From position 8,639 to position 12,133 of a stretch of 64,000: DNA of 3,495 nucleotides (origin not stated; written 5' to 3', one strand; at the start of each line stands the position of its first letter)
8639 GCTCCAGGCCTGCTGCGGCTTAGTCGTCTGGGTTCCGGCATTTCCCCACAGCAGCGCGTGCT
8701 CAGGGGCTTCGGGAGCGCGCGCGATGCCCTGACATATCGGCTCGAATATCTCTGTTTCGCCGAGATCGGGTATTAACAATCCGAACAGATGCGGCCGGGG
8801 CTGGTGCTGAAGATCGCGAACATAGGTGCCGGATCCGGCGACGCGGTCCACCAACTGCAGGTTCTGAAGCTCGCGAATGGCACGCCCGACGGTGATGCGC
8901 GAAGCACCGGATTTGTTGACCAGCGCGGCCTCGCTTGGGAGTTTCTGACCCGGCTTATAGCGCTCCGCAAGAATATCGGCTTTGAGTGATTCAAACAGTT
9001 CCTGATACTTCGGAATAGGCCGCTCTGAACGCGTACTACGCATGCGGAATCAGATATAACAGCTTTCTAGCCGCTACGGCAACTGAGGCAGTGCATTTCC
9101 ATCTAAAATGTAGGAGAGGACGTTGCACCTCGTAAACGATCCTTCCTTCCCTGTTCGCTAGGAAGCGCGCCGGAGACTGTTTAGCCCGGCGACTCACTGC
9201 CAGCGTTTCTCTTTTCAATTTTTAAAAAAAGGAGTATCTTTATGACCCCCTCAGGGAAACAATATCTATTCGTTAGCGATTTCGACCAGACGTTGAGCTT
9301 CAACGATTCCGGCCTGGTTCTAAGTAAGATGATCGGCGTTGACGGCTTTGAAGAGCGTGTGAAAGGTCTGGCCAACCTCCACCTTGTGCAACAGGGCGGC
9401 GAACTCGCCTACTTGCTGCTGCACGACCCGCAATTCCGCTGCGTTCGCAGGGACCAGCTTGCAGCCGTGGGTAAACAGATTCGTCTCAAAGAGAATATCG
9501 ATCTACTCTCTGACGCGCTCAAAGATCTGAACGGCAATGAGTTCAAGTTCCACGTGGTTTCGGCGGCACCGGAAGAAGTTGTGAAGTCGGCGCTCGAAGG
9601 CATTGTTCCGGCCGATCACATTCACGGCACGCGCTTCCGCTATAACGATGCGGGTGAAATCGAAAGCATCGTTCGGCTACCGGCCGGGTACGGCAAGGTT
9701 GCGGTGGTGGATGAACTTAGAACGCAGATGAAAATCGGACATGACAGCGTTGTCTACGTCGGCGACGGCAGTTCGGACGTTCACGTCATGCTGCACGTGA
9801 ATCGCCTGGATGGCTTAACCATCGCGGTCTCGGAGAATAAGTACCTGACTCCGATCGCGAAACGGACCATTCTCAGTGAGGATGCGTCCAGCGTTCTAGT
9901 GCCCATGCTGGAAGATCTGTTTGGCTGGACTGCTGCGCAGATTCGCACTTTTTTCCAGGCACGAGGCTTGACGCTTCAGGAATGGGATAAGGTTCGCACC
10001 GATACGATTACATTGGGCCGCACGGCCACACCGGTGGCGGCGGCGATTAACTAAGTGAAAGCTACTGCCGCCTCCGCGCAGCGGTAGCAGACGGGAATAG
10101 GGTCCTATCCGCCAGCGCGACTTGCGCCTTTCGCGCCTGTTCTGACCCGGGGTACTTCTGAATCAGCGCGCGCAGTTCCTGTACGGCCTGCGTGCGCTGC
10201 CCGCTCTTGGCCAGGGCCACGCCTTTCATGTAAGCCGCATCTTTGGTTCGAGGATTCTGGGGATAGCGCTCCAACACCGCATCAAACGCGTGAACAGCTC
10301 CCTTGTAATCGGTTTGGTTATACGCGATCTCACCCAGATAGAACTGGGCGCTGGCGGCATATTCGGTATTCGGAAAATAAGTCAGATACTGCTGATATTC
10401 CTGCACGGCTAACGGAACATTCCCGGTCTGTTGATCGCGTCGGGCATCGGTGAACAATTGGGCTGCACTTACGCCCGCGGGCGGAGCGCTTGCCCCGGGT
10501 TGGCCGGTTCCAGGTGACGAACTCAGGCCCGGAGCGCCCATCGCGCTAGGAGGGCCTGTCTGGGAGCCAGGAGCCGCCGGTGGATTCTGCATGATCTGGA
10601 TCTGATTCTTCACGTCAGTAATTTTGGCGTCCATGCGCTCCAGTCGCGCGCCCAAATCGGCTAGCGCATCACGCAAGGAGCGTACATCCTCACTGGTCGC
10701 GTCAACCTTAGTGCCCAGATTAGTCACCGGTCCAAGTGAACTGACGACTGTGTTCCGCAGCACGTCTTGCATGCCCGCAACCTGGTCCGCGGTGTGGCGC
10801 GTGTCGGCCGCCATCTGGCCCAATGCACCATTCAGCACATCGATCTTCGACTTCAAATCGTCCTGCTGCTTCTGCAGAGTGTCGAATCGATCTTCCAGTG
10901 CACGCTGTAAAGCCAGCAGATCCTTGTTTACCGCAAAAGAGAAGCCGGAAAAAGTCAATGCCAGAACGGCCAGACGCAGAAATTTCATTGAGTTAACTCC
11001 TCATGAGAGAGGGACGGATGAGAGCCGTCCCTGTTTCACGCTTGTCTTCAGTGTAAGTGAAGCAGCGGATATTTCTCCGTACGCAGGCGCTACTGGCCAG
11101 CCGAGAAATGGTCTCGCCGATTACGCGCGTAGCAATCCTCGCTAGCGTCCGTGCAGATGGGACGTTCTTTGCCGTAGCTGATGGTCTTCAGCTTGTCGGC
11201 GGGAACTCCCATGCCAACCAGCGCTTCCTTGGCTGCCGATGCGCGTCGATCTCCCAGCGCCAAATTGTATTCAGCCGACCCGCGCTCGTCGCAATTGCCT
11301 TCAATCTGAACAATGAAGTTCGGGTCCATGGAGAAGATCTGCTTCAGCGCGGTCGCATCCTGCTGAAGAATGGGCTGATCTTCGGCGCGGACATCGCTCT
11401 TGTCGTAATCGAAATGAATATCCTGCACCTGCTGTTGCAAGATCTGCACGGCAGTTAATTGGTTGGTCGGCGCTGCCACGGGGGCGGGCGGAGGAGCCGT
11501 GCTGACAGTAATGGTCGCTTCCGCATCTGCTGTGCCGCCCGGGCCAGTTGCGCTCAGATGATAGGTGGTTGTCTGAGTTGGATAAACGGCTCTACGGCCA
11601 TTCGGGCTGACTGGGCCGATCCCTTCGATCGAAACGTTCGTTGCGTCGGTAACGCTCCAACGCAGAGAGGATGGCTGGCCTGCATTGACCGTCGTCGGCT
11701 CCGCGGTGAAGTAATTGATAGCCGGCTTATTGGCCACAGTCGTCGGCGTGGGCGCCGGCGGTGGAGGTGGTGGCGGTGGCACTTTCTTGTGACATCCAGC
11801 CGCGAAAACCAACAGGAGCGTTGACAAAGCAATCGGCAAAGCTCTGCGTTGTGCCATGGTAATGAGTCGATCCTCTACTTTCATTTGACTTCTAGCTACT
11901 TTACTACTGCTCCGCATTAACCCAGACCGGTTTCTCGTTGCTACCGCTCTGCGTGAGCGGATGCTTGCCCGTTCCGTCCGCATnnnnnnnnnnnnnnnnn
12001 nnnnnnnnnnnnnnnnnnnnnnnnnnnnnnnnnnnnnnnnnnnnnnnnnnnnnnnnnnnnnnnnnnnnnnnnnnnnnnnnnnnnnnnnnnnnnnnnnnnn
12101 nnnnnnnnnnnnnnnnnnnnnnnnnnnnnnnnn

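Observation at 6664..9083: Identical 31-bp motif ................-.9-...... upstream of both the MFS transporter and its divergently placed GntR/LacI-type regulator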

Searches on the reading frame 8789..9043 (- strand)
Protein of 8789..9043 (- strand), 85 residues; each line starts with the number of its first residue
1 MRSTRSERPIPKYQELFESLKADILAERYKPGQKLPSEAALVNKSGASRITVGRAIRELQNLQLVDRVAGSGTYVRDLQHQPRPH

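Call 45: search_solved_structures(query=window:8789-9043:-, max_evalue=0.01, show_alignments=0)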
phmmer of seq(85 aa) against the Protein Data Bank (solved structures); distinct sequences matched with E-value up to 0.01: 15.
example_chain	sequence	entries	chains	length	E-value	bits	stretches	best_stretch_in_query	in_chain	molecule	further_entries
4u0y_A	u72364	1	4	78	4.8e-09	39.5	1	6-75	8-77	HTH-type transcriptional repressor YvoA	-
4u0v_A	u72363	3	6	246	2.1e-08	37.5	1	6-76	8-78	HTH-type transcriptional repressor YvoA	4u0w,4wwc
2wv0_A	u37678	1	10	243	2.2e-08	37.4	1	6-76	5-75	HTH-TYPE TRANSCRIPTIONAL REPRESSOR YVOA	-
4egy_A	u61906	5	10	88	2.4e-07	34.1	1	6-75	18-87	Arabinose metabolism transcriptional repressor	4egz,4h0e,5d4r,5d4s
8pqm_A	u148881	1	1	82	3.8e-05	27.1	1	13-78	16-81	FadR family transcriptional regulator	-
4ham_A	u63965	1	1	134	8.9e-05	26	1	6-77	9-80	Lmo2241 protein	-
5kvr_A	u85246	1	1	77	0.00014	25.4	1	11-75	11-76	Pyruvate dehydrogenase complex repressor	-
4r1h_A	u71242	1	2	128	0.00017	25.1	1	10-77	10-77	Lmo0741 protein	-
2ra5_A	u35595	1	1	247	0.00019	24.9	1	7-75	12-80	Putative transcriptional regulator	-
3edp_A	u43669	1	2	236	0.00038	24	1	11-76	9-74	Lin2111 protein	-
6az6_A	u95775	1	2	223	0.00059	23.4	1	18-76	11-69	GntR family transcriptional regulator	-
9i0v_A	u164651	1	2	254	0.00078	23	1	9-76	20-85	HTH-type transcriptional repressor DasR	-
4zs8_A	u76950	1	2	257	0.00081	22.9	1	9-76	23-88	HTH-type transcriptional repressor DasR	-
2di3_A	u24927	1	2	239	0.0042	20.7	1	15-73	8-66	Bacterial regulatory proteins, GntR family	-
7pq9_AAA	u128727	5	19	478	0.0046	20.5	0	7-77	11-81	PLP-dependent aminotransferase family protein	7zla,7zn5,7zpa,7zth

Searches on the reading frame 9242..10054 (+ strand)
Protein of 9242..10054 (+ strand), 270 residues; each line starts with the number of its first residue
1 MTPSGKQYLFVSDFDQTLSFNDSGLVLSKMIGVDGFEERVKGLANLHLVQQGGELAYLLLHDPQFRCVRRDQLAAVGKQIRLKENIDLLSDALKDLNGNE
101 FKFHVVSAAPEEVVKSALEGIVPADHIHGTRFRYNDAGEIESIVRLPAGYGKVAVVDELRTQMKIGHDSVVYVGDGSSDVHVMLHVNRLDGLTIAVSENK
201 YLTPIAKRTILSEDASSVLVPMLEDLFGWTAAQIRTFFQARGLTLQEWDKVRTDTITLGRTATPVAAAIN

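Call 7: search_protein_families(library=pfam, proteins=[window:9242-10054:+])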
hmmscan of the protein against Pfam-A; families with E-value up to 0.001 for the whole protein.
window:9242-10054:+ (270 aa): 2 families
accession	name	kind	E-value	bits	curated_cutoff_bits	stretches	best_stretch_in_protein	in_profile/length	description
PF12710.13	HAD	-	1.2e-11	45.9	27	1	11-183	2-188/189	haloacid dehalogenase-like hydrolase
PF06888.18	Put_Phosphatase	-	0.00061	19.7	27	0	147-190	146-192/234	Putative Phosphatase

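Call 8: search_protein_families(library=ncbifam, proteins=[window:9242-10054:+])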
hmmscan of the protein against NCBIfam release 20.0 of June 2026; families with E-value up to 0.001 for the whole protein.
window:9242-10054:+ (270 aa): 4 families
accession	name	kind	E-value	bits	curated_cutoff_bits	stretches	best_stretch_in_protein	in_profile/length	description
TIGR01488.1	HAD-SF-IB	subfamily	5.8e-15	55.7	45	1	9-184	1-175/177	HAD-IB family phosphatase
TIGR01489.1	DKMTPPase-SF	subfamily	1.1e-11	45.2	81.55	1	8-182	2-177/188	MtnX-like HAD-IB family phosphatase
TIGR01491.1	HAD-SF-IB-PSPlk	hypoth_equivalog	2e-06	27.6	151.9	1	68-187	67-183/201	phosphoserine phosphatase-like hydrolase, archaeal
TIGR01490.1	HAD-SF-IB-hyp1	subfamily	0.00052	20.3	98.3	0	103-186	106-190/202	HAD-IB family hydrolase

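Call 41: search_solved_structures(query=window:9242-10054:+, max_evalue=0.01)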
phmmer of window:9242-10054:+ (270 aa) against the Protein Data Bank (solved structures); distinct sequences matched with E-value up to 0.01: 0.

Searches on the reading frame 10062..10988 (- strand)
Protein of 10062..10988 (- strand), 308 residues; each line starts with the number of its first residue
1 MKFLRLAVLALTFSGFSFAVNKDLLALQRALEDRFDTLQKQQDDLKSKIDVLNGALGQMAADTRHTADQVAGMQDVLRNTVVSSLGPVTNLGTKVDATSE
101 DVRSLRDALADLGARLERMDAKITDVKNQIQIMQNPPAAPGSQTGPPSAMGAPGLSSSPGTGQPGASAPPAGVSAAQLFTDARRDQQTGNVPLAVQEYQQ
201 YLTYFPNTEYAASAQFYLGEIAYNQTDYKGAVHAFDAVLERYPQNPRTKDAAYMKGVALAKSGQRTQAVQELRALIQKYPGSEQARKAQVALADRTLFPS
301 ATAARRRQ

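Call 7: search_protein_families(library=pfam, proteins=[window:10062-10988:-])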
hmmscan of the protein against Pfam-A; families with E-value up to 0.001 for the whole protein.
window:10062-10988:- (308 aa): 13 families
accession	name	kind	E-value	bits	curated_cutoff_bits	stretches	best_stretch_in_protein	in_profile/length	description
PF13432.12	TPR_16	-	1e-14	55.1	32.7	2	222-282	7-64/65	Tetratricopeptide repeat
PF13174.12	TPR_6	-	2.5e-14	53.3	26.3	2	250-282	1-33/33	Tetratricopeptide repeat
PF13525.12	YfiO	-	3.4e-14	53.5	25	1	174-293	4-134/203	Outer membrane lipoprotein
PF07719.23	TPR_2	-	8.9e-11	41.5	27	1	212-245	1-34/34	Tetratricopeptide repeat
PF13512.12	TPR_18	-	1.6e-09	38.5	21.9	1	173-258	8-93/145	Tetratricopeptide repeat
PF14559.12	TPR_19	-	4.2e-06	27.4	25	1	225-289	4-65/68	Tetratricopeptide repeat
PF07889.17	DUF1664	-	9.8e-06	26.1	34.6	0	27-80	46-99/124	Protein of unknown function (DUF1664)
PF13428.12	TPR_14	-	1.1e-05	26.1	23.5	0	251-290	3-42/44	Tetratricopeptide repeat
PF05531.17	NPV_P10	-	4.3e-05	24.4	29.8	0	88-134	13-62/75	Nucleopolyhedrovirus P10 protein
PF24575.1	TPR_Slam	-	0.00016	22.5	35.2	0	176-247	16-82/104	Surface lipoprotein assembly modifier, N-terminal TPR repeats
PF13371.12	TPR_9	-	0.0002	21.7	35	0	253-292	33-72/73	Tetratricopeptide repeat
PF12895.13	ANAPC3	-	0.00068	20.3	27.2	0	224-286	1-59/82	Anaphase-promoting complex, cyclosome, subunit 3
PF09976.15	TPR_21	-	0.00073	19.8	25.5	0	174-242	38-106/193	Tetratricopeptide repeat-like domain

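Call 8: search_protein_families(library=ncbifam, proteins=[window:10062-10988:-])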
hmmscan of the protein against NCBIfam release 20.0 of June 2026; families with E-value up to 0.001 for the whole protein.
window:10062-10988:- (308 aa): 9 families
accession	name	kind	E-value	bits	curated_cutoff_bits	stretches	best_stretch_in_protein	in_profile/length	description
TIGR02795.1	tol_pal_ybgF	equivalog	5.8e-22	78.5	90.1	1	188-291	15-118/119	tol-pal system protein YbgF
NF008068.0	PRK10803.1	equivalog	3.2e-18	66.6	383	1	89-292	57-260/263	cell division protein CpoB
TIGR03302.1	OM_YfiO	subfamily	1.6e-15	57.3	81.4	1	170-290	28-156/239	outer membrane protein assembly factor BamD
TIGR02917.1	PEP_TPR_lipo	equivalog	1.3e-07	29.9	312.2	2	211-290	158-234/899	XrtA/PEP-CTERM system TPR-repeat protein PrsT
NF053852.1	vesicle_Bd0635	exception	1.4e-06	28.2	250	1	215-292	141-218/223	CpoB-like predatory vesicle lipoprotein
NF052312.1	T9SS_PorW_SprE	equivalog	4.1e-06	25.7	250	1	222-289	647-714/716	type IX secretion system periplasmic lipoprotein PorW/SprE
NF033920.0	C39_PA2778_fam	equivalog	2.4e-05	23.9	150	1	168-273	149-248/255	PA2778 family cysteine peptidase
NF040959.1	MamA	equivalog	5.9e-05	22.6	200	1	187-282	49-138/204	magnetosome protein MamA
NF038218.1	IcmG_DotF_IVB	equivalog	0.00025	20.8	200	0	28-79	119-170/266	type IVB secretion system protein IcmG/DotF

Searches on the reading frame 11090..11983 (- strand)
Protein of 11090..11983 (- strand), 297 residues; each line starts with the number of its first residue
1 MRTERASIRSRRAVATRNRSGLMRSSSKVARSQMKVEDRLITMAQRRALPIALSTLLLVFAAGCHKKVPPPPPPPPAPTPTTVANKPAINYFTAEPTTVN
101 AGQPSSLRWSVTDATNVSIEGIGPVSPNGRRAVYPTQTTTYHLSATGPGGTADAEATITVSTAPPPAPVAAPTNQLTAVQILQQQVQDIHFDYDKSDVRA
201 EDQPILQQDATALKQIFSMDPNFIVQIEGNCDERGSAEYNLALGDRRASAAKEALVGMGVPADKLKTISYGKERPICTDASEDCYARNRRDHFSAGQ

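Call 7: search_protein_families(library=pfam, proteins=[window:11090-11983:-])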
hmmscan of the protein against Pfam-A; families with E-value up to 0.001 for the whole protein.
window:11090-11983:- (297 aa): 1 family
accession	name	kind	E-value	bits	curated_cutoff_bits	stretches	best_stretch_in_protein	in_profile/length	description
PF00691.25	OmpA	-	3.7e-16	59.7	27.2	1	191-289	2-98/98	OmpA family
